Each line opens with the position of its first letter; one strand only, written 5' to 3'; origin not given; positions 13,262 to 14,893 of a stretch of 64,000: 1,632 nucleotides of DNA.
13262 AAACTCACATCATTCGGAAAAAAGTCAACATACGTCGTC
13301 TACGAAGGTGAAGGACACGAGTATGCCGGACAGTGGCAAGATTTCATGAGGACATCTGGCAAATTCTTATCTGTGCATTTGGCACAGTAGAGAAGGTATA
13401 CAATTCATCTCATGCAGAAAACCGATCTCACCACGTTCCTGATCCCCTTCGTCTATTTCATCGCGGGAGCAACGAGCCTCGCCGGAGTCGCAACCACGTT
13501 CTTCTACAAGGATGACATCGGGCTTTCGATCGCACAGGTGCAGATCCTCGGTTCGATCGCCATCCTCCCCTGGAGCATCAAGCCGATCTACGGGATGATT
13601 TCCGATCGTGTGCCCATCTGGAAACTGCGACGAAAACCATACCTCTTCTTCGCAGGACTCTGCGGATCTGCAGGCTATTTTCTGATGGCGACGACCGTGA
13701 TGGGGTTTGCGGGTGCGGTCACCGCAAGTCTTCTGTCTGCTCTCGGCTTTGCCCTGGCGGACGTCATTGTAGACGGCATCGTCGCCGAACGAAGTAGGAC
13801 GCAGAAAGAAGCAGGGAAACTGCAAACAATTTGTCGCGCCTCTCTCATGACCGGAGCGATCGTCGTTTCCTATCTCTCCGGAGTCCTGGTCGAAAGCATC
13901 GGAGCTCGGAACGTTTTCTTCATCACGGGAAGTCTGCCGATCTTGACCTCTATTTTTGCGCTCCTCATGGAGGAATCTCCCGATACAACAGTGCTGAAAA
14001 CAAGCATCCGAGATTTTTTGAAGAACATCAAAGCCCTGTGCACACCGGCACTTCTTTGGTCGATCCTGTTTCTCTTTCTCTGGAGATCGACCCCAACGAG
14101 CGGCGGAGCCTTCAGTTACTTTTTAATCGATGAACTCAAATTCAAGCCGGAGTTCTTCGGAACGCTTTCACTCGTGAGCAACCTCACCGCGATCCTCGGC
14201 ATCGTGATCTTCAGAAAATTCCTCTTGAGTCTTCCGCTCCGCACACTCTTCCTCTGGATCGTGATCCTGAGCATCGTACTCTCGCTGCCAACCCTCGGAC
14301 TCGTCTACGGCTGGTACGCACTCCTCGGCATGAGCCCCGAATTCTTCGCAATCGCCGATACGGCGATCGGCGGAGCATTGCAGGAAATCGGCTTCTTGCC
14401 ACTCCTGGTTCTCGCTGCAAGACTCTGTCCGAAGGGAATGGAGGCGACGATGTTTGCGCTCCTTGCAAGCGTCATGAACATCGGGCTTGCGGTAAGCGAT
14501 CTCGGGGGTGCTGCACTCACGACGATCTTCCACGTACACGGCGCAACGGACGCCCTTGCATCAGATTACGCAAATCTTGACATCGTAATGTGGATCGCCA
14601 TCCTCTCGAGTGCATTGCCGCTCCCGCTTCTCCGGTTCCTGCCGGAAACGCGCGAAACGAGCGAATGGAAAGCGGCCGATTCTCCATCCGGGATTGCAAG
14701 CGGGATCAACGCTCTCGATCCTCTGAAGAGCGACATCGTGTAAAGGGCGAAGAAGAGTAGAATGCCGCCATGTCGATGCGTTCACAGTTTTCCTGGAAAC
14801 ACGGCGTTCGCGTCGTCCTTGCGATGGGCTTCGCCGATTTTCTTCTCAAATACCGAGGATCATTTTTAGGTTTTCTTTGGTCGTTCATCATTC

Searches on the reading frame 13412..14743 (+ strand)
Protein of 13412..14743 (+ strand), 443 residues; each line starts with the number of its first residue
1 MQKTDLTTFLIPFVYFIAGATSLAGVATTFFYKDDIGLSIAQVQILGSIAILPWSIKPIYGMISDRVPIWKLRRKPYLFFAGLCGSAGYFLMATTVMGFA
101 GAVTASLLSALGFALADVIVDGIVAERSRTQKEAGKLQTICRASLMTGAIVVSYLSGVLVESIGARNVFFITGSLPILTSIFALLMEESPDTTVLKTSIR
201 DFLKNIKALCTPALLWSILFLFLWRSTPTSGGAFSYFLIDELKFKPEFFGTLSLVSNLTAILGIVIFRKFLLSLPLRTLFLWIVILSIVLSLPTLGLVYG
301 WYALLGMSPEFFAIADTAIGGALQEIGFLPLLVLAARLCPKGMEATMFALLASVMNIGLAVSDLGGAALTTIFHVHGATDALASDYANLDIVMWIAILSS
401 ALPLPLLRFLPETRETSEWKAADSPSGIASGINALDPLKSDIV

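Call 84: search_protein_families(library=pfam, proteins=[window:13412-14743:+], max_evalue=0.0001)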
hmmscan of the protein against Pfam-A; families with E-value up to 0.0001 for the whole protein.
window:13412-14743:+ (443 aa): 2 families
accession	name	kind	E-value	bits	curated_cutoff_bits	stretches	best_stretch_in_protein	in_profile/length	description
PF03092.22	BT1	-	3.4e-86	290.1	22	1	21-415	5-417/432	BT1 family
PF07690.21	MFS_1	-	4.5e-17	62.4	33.4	1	18-361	9-345/347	Major Facilitator Superfamily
